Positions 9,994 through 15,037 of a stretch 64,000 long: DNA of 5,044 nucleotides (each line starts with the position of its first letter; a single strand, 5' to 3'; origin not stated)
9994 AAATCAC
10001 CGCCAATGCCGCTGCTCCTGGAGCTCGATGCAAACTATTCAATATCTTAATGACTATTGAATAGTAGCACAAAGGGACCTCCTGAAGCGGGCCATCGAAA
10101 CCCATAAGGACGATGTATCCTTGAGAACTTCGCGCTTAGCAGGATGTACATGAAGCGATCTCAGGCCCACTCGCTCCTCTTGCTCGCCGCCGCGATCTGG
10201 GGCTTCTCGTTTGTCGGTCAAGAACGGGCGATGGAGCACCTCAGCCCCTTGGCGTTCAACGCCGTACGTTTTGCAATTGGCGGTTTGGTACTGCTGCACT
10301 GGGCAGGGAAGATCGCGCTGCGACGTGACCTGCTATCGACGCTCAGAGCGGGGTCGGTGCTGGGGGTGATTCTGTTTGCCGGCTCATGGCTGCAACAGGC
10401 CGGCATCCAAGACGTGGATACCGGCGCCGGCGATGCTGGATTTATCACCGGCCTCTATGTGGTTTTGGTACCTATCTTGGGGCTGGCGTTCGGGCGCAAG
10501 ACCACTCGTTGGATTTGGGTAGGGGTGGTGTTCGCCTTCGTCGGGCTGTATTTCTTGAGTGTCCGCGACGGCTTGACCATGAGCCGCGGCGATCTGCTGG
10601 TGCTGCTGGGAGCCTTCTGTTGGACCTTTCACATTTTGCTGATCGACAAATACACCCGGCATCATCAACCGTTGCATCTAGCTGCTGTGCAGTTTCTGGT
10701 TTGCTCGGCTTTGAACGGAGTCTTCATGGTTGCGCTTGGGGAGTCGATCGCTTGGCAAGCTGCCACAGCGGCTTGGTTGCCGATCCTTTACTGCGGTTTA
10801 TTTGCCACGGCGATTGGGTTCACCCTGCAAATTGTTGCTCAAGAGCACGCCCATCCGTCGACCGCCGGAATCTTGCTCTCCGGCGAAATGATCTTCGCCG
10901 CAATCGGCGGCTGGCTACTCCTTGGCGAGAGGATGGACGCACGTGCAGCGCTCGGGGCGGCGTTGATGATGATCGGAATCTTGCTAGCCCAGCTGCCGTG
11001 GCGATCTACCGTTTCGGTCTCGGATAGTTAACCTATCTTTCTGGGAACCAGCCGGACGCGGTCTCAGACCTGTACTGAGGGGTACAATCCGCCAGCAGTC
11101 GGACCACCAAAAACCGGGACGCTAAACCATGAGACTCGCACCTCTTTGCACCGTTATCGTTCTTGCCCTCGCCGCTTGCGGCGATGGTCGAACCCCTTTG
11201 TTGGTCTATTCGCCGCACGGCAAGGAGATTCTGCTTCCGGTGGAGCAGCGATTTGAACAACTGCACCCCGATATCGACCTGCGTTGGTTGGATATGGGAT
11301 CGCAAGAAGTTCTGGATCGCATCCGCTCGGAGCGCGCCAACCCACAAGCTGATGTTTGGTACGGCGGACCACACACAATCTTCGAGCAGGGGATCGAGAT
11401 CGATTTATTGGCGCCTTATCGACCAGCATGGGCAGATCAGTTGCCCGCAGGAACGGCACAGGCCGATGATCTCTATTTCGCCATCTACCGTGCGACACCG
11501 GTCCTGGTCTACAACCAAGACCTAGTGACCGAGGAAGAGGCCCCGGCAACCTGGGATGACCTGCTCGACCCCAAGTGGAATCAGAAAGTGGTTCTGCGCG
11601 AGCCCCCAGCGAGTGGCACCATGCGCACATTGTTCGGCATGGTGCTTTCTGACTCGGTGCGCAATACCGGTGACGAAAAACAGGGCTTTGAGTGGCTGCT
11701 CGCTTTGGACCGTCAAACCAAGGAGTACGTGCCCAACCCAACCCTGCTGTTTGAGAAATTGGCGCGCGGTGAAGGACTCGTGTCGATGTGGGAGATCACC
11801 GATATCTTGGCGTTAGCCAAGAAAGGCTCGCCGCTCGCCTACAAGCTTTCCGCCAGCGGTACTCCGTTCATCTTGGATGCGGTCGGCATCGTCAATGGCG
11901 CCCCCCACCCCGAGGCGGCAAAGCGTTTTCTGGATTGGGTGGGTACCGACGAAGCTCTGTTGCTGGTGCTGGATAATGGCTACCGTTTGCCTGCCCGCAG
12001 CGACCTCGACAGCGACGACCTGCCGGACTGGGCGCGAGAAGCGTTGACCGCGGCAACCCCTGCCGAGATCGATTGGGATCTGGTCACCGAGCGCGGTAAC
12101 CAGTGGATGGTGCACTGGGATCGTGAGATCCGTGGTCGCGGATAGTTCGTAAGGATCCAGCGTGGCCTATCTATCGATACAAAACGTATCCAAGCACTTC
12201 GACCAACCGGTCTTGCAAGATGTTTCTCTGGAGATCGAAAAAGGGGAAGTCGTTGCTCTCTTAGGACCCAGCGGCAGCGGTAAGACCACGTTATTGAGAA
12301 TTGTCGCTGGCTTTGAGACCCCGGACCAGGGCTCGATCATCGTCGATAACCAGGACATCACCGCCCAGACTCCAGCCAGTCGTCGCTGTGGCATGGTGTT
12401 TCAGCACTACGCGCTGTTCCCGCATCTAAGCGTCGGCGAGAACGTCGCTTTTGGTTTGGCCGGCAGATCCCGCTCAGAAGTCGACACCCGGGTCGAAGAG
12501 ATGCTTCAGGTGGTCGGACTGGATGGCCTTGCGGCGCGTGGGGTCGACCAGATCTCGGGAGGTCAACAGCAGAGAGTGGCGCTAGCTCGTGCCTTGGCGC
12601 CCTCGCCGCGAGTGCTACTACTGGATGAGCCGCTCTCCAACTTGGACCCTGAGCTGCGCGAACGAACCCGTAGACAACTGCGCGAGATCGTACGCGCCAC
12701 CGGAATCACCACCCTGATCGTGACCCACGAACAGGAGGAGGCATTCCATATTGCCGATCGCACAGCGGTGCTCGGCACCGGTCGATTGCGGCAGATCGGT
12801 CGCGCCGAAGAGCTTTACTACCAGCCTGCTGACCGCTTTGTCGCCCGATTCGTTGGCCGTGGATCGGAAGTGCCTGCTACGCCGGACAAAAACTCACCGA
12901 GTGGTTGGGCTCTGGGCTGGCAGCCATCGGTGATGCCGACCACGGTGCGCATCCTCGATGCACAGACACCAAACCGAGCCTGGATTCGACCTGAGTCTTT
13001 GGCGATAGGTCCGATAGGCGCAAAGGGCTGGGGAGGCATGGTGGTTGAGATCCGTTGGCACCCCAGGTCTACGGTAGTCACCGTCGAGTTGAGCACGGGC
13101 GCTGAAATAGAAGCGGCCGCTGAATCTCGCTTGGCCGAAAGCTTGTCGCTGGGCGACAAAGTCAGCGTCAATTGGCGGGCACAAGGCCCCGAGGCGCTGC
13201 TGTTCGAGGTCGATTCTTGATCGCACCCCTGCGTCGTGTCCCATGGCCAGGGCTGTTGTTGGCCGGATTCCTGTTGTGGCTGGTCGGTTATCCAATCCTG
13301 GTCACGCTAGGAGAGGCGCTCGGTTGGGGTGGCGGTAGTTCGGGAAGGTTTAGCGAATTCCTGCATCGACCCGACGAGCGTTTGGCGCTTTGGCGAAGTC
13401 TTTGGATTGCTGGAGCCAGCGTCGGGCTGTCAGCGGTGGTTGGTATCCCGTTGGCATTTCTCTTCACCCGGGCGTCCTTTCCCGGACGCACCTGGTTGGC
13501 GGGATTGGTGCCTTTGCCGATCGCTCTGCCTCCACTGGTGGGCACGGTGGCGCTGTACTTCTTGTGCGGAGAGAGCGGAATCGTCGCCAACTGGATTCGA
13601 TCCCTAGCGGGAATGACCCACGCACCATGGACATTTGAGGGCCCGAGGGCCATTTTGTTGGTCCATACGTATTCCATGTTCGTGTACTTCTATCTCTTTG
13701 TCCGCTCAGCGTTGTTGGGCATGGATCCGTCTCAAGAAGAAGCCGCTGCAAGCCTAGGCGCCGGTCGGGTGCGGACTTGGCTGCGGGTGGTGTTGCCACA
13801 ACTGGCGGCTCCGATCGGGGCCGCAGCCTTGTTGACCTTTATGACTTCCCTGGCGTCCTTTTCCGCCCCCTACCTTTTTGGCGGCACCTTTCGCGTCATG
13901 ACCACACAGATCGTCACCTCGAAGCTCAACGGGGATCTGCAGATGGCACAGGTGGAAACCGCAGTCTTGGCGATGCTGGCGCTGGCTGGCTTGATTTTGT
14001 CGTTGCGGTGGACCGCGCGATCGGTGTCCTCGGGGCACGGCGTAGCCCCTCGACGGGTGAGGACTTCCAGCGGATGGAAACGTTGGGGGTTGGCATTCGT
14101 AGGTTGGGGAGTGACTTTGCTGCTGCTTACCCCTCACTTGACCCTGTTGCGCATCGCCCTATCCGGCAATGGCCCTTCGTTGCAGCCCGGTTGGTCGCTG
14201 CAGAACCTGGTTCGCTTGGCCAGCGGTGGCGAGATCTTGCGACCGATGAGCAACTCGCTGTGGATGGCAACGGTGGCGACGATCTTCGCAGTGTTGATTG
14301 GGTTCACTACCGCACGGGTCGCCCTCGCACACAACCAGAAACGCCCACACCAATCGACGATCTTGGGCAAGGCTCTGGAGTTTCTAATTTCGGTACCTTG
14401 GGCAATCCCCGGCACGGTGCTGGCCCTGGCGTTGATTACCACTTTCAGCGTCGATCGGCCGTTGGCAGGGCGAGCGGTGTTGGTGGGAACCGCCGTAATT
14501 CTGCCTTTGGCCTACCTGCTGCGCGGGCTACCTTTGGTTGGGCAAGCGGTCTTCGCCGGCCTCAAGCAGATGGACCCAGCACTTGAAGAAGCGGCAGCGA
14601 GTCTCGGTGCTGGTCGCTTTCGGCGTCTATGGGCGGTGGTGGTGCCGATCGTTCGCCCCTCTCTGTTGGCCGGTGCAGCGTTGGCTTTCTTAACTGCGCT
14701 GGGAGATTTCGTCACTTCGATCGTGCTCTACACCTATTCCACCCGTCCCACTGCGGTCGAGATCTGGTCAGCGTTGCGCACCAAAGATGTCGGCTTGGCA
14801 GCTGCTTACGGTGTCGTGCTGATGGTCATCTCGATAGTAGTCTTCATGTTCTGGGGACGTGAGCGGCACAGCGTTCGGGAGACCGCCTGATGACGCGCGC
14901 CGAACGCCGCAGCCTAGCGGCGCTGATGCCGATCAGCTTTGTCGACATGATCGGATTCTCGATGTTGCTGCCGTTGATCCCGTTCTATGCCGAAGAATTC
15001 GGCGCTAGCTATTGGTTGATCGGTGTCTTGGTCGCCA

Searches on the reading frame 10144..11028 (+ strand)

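Call 89: search_protein_families(library=pfam, proteins=[window:10144-11028:+], max_evalue=0.00001)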
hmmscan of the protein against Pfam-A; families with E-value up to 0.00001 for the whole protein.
window:10144-11028:+ (295 aa): 1 family
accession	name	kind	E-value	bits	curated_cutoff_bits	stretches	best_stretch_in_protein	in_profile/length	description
PF00892.27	EamA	-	1.2e-41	142.6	28.2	2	148-281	2-132/135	EamA-like transporter family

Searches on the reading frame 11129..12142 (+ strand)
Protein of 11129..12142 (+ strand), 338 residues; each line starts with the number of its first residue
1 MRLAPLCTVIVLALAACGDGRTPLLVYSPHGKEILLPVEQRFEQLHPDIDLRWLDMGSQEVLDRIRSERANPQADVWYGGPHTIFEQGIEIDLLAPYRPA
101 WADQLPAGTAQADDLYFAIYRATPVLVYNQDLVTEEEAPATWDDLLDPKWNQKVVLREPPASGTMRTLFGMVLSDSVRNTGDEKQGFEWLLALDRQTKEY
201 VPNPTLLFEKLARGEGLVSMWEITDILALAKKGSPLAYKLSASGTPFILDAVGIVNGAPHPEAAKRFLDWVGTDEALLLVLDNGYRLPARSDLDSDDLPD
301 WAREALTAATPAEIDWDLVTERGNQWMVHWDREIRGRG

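Call 89: search_protein_families(library=pfam, proteins=[window:11129-12142:+], max_evalue=0.00001)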
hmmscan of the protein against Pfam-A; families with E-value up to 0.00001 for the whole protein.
window:11129-12142:+ (338 aa): 4 families
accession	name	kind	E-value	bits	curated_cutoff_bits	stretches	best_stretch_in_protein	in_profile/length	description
PF01547.30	SBP_bac_1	-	6.9e-21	76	26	1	36-276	12-305/307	Bacterial extracellular solute-binding protein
PF13416.11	SBP_bac_8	-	1.4e-18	68.1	27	1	41-302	5-272/279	Bacterial extracellular solute-binding protein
PF13531.11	SBP_bac_11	-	6.7e-15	55.9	25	1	25-286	2-227/227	Bacterial extracellular solute-binding protein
PF13343.11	SBP_bac_6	-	1.4e-14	54.6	24.6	1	83-302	19-232/245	Bacterial extracellular solute-binding protein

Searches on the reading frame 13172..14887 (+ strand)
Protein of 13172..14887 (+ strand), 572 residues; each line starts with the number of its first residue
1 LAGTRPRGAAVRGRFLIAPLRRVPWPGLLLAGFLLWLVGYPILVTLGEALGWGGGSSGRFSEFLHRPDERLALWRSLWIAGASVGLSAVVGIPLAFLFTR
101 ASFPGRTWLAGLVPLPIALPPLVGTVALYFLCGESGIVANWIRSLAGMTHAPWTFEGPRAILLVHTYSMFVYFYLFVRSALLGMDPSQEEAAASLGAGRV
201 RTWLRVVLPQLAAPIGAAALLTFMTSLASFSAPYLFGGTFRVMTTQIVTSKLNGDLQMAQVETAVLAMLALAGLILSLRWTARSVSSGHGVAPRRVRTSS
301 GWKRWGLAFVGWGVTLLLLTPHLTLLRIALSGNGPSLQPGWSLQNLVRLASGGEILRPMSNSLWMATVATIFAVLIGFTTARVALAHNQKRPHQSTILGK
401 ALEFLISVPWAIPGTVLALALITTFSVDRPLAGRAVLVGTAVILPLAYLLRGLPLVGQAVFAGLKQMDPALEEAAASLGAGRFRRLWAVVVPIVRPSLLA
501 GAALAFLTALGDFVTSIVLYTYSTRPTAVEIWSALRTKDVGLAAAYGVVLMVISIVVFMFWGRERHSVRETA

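Call 89: search_protein_families(library=pfam, proteins=[window:13172-14887:+], max_evalue=0.00001)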
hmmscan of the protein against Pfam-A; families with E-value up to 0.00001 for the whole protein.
window:13172-14887:+ (572 aa): 1 family
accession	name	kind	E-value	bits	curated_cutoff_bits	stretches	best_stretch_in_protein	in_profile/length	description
PF00528.27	BPD_transp_1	-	2.8e-24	86.3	26.4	2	394-559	12-173/184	Binding-protein-dependent transport system inner membrane component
